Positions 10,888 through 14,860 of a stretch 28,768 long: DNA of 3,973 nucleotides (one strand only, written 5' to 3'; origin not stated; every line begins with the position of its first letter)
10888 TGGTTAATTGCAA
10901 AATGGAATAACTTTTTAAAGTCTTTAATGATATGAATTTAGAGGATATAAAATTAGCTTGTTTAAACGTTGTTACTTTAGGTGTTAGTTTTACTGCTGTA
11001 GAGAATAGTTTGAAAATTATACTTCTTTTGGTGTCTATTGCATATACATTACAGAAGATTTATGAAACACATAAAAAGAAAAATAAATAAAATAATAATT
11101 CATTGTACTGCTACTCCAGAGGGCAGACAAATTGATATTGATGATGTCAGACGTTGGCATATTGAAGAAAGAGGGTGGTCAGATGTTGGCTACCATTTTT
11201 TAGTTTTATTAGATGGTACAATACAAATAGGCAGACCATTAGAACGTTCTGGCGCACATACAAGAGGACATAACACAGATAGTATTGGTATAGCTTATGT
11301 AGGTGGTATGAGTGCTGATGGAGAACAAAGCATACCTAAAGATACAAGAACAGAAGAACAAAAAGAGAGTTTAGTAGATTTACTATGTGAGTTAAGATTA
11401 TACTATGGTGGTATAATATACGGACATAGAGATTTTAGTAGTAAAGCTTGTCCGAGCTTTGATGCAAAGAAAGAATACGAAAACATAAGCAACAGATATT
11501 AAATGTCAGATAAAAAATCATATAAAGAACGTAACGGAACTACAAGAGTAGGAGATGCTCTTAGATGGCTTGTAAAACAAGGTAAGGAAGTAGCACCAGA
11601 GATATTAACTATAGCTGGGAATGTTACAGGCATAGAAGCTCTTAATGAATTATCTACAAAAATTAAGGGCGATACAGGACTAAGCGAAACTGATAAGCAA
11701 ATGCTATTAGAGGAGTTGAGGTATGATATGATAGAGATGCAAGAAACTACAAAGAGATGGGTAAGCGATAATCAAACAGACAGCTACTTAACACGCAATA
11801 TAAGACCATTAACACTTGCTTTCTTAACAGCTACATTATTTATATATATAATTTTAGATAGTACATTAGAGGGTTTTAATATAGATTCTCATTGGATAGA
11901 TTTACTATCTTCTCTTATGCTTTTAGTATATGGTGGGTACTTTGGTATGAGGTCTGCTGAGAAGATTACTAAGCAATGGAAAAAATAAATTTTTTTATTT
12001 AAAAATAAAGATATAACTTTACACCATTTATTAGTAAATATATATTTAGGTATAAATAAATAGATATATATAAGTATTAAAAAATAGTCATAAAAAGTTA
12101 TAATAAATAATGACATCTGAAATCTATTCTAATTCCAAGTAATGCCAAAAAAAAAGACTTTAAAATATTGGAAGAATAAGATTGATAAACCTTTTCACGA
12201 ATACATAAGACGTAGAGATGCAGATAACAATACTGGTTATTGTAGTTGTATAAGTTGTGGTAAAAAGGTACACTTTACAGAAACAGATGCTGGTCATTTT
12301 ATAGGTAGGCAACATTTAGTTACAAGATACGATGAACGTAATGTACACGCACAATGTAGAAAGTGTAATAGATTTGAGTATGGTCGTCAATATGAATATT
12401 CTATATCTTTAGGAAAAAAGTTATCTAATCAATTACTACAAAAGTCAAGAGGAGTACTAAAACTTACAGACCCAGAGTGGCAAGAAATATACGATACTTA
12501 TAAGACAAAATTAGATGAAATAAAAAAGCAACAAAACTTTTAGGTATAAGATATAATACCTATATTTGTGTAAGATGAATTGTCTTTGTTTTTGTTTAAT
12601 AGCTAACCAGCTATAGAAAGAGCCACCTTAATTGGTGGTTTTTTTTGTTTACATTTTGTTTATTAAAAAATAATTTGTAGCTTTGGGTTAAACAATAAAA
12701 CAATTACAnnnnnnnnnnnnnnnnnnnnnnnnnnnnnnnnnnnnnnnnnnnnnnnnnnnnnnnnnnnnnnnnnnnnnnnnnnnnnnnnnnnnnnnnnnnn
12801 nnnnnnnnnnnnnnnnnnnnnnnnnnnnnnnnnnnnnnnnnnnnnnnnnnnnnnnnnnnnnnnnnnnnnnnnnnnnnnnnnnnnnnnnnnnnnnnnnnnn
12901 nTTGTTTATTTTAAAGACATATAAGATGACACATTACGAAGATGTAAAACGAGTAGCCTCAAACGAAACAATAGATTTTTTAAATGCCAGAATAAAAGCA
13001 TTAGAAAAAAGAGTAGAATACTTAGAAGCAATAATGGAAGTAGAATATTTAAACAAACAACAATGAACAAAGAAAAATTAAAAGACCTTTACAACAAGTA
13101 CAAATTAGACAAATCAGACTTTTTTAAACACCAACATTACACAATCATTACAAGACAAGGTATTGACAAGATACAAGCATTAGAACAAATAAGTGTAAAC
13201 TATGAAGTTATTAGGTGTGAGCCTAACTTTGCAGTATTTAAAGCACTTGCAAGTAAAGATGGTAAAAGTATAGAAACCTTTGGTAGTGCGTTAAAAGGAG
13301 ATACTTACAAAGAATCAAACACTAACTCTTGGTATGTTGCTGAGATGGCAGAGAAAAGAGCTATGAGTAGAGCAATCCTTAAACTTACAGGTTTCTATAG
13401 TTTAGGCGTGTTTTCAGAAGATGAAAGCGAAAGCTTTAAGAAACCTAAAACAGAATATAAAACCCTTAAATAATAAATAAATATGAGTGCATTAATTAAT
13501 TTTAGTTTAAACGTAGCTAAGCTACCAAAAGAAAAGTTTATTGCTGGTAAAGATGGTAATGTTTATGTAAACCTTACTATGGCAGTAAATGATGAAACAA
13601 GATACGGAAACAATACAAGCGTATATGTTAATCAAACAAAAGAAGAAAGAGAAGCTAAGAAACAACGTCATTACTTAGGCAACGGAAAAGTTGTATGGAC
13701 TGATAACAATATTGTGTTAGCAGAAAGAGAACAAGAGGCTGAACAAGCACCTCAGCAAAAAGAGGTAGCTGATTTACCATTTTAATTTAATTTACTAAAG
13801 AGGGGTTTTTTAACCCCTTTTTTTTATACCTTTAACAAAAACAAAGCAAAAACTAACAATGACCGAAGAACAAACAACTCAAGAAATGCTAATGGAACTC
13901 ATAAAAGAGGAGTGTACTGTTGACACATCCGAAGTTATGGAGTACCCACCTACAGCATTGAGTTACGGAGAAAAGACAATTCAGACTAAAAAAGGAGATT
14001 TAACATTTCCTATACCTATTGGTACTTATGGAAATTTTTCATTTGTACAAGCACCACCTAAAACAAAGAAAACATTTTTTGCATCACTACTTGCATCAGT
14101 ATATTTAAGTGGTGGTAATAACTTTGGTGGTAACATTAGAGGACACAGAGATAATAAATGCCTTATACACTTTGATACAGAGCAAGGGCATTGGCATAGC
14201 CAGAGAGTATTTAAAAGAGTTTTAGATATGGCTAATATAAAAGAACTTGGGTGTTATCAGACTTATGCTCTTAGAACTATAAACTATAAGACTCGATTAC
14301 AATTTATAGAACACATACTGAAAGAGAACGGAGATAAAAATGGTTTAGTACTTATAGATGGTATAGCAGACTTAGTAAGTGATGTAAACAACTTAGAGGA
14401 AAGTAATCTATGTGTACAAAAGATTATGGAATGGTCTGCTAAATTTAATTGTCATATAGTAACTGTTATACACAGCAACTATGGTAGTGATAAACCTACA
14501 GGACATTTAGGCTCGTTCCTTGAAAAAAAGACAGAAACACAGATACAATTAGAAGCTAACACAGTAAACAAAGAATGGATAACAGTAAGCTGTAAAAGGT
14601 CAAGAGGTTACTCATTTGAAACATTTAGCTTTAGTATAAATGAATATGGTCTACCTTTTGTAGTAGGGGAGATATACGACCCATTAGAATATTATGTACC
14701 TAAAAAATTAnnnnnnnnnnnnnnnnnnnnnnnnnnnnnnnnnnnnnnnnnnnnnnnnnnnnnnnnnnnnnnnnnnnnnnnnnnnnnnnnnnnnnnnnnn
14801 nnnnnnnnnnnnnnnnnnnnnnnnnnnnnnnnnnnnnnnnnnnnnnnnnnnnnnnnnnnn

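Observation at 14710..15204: Phage-encoded ECF-like sigma factor in a 28.6-kb genome, a candidate cognate factor for the repeated late element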

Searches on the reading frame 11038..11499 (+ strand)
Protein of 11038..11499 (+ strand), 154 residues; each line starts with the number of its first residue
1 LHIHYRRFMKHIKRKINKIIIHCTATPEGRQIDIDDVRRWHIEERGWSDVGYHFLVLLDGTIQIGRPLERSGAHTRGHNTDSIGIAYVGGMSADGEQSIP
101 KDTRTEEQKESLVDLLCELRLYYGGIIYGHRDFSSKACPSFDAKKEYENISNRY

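Call 64: search_protein_families(library=pfam, proteins=[window:11038-11499:+], max_evalue=0.01)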
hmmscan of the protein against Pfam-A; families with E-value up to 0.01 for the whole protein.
window:11038-11499:+ (154 aa): 1 family
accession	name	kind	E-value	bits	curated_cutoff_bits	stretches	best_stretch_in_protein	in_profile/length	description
PF01510.30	Amidase_2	-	5e-16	59.7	26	1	14-140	3-130/131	N-acetylmuramoyl-L-alanine amidase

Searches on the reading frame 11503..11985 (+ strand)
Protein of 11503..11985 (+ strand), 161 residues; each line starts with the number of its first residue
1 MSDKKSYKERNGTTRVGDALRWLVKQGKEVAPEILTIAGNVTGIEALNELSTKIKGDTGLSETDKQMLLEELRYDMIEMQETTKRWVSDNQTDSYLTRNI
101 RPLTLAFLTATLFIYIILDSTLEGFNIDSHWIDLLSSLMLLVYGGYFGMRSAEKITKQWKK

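Call 64: search_protein_families(library=pfam, proteins=[window:11503-11985:+], max_evalue=0.01)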
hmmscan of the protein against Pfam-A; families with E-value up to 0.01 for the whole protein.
window:11503-11985:+ (161 aa): 1 family
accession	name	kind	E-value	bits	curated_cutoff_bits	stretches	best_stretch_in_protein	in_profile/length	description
PF16882.10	DUF5079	-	0.0016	18.6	27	1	94-160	89-157/241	Domain of unknown function (DUF5079)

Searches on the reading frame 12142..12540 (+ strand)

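Call 4: search_protein_families(library=pfam, proteins=[window:12142-12540:+], max_evalue=1)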
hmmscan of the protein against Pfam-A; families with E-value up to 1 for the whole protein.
window:12142-12540:+ (133 aa): 8 families
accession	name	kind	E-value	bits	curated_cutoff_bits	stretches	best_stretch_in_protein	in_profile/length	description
PF05766.18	NinG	-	5.9e-19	69.1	25.4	1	4-129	69-192/193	Bacteriophage Lambda NinG protein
PF01844.29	HNH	-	9.6e-05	22.9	21.4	1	36-77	1-42/47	HNH endonuclease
PF15446.12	zf-PHD-like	-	0.0098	15.9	27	1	29-80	11-60/170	PHD/FYVE-zinc-finger like domain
PF14279.12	HNH_5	-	0.016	15.6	27.5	1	36-77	1-41/56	HNH endonuclease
PF23663.1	Znf_SCAND3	-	0.02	15.3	27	0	32-44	2-14/50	SCAN domain-containing protein 3-like zinc finger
PF13930.12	Endonuclea_NS_2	-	0.051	14.2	27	1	26-90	33-96/132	DNA/RNA non-specific endonuclease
PF12099.14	DUF3575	-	0.12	12.1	21.1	1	39-94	70-123/177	Protein of unknown function (DUF3575)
PF13963.11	Transpos_assoc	-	0.31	11.7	27.7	1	3-63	7-66/74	Transposase-associated domain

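Call 5: search_protein_families(library=phrogs, proteins=[window:12142-12540:+], max_evalue=0.01)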
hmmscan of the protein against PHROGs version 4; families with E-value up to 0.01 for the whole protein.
window:12142-12540:+ (133 aa): 3 families
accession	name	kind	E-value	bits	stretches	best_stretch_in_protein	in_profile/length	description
phrog_5034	-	DNA, RNA and nucleotide metabolism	5.2e-27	95.7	1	3-131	7-134/138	NinG/ Rap DNA junction specific endonuclease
phrog_171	-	DNA, RNA and nucleotide metabolism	1e-22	82.4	1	5-131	101-225/452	NinG/ Rap DNA junction specific endonuclease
phrog_12986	-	unknown function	3.5e-06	28.2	1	3-72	66-130/130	-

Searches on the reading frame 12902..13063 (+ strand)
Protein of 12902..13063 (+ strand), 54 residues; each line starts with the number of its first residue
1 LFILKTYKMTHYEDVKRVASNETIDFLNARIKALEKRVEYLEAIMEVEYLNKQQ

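Call 67: search_protein_families(library=pfam, proteins=[window:12902-13063:+], max_evalue=0.05)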
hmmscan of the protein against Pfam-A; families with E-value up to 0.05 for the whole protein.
window:12902-13063:+ (54 aa): 1 family
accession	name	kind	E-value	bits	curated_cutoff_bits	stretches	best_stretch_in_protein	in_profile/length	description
PF23991.1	DUF7310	-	0.008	17.1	40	1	17-44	25-52/83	Coiled-coil region of unknown function (DUF7310)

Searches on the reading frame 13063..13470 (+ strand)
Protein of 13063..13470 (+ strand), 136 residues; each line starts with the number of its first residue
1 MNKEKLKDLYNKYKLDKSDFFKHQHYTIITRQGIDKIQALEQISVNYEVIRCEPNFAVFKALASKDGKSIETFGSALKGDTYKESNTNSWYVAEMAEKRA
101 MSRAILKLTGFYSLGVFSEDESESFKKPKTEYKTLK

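Call 4: search_protein_families(library=pfam, proteins=[window:13063-13470:+], max_evalue=1)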
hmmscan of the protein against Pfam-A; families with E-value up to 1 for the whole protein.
window:13063-13470:+ (136 aa): 1 family
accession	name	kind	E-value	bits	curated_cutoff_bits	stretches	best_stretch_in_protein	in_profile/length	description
PF03837.19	RecT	-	0.08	12.9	24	1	83-129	146-194/198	RecT family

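Call 5: search_protein_families(library=phrogs, proteins=[window:13063-13470:+], max_evalue=0.01)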
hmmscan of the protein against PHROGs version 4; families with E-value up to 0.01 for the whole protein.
window:13063-13470:+ (136 aa): 1 family
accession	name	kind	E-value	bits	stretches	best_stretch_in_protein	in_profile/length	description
phrog_22961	-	unknown function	0.00015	22.9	1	28-111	117-201/213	-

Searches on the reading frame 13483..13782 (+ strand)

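Call 4: search_protein_families(library=pfam, proteins=[window:13483-13782:+], max_evalue=1)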
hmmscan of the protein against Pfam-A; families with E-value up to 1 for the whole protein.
window:13483-13782:+ (100 aa): 2 families
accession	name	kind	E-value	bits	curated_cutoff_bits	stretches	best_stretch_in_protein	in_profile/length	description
PF04196.17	Bunya_RdRp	-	0.021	13.7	25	1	2-74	374-447/741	Bunyavirus RNA dependent RNA polymerase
PF02792.19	Mago_nashi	-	0.1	13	27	1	22-84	11-72/142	Mago nashi protein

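Call 5: search_protein_families(library=phrogs, proteins=[window:13483-13782:+], max_evalue=0.01)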
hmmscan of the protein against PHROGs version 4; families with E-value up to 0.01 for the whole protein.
window:13483-13782:+ (100 aa): 1 family
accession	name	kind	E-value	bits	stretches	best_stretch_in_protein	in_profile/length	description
phrog_24909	-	unknown function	7.8e-07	30.7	1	20-100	24-104/104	-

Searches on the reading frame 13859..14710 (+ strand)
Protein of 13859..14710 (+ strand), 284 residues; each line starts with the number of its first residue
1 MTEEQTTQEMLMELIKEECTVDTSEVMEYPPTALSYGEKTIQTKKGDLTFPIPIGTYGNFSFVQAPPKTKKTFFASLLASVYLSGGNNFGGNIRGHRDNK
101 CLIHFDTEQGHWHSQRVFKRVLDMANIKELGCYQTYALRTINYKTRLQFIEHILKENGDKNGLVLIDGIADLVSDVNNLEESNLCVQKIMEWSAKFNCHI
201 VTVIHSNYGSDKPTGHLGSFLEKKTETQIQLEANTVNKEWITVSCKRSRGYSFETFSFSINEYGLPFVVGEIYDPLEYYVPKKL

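Call 4: search_protein_families(library=pfam, proteins=[window:13859-14710:+], max_evalue=1)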
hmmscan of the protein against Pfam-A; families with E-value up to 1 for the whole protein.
window:13859-14710:+ (284 aa): 1 family
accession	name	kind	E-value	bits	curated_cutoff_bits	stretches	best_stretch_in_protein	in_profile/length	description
PF13481.12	AAA_25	-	3.8e-07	30.4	27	1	58-207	33-191/195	AAA domain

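Call 5: search_protein_families(library=phrogs, proteins=[window:13859-14710:+], max_evalue=0.01)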
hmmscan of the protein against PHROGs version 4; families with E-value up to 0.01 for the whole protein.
window:13859-14710:+ (284 aa): 0 families
